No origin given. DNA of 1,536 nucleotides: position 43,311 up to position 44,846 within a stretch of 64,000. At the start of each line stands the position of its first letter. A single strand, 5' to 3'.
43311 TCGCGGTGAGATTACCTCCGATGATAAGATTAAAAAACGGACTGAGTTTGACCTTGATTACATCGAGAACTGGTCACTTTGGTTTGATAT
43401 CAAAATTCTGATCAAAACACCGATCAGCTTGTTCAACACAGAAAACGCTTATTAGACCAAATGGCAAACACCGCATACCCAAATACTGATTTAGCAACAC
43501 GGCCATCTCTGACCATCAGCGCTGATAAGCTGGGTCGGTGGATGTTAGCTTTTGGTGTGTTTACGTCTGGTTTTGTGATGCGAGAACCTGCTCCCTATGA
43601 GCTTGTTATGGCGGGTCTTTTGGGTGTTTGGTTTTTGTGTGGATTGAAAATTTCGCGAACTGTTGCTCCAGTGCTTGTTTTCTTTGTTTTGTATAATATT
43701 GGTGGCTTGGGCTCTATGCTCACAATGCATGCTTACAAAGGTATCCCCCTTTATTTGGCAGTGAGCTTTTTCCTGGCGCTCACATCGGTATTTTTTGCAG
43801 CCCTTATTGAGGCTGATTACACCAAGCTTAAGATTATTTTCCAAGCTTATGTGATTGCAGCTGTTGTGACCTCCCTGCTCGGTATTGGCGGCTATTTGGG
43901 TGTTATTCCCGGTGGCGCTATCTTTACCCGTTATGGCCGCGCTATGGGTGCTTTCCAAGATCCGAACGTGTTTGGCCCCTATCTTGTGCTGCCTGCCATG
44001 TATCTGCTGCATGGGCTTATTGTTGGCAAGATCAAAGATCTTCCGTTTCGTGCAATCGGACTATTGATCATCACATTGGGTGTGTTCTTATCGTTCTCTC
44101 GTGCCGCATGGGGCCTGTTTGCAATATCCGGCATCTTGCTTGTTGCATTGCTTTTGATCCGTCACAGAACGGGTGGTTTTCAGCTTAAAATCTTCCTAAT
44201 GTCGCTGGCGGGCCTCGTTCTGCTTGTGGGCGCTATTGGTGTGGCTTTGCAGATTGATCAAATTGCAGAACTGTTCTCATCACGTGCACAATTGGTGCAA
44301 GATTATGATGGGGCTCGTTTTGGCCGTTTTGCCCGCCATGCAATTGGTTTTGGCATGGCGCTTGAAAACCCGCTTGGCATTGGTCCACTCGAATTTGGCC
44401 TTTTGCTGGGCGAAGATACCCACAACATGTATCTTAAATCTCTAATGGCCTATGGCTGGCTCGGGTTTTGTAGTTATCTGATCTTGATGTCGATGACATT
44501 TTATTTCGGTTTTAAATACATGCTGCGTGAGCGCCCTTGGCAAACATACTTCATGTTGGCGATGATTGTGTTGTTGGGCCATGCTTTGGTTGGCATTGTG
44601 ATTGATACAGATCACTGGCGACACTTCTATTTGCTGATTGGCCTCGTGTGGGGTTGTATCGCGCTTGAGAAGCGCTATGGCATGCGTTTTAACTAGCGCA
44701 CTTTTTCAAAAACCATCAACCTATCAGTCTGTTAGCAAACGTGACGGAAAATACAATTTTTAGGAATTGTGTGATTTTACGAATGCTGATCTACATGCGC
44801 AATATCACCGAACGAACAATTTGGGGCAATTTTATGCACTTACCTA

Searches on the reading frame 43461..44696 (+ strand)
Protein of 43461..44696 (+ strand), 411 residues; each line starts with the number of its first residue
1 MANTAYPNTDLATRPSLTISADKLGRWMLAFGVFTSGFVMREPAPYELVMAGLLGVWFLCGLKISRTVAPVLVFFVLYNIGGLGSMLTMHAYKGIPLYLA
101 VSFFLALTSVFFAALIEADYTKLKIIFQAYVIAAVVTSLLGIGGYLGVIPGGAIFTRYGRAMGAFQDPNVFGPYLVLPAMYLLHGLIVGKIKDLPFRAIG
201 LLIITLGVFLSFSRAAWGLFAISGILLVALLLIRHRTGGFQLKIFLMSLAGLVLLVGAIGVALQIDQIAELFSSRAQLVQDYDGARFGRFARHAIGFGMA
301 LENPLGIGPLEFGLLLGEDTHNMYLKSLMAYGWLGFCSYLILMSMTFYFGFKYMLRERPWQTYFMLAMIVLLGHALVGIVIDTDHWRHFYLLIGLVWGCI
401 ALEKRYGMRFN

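Call 28: find_encoding_contigs(protein=window:43461-44696:+, flank=10000, max_places=3)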
Protein window:43461-44696:+ (411 aa): 3 contigs read that carry it; 2 places shown.
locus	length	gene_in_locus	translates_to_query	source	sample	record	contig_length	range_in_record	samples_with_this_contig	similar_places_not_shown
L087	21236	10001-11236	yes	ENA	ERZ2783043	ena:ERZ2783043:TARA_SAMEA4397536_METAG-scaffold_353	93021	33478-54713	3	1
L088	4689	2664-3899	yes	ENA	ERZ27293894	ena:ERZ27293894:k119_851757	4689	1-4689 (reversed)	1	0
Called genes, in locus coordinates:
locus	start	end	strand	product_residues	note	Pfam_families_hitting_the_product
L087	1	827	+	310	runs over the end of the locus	PF01118:Semialdhyde_dh, PF22698:Semialdhyde_dhC_1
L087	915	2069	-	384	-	PF02628:COX15-CtaA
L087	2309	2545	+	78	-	PF11003:DUF2842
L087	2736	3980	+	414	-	PF13480:Acetyltransf_6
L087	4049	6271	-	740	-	PF02706:Wzz, PF13807:GNVR (faint)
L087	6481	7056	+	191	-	PF02563:Poly_export, PF10531:SLBB, PF22461:SLBB_2 (weak)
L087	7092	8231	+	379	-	PF13439:Glyco_transf_4, PF13477:Glyco_trans_4_2 (weak), PF13579:Glyco_trans_4_4, PF00534:Glycos_transf_1, PF13692:Glyco_trans_1_4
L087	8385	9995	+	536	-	PF13727:CoA_binding_3, PF02397:Bac_transf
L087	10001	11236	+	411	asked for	PF04932:Wzy_C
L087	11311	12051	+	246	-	PF00702:Hydrolase, PF13419:HAD_2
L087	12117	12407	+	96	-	PF03992:ABM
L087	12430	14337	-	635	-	PF00999:Na_H_Exchanger, PF02254:TrkA_N, PF27452:KefB_C (weak)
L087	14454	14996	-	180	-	PF09834:DUF2061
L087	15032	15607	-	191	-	-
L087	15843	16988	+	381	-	-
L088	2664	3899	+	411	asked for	PF04932:Wzy_C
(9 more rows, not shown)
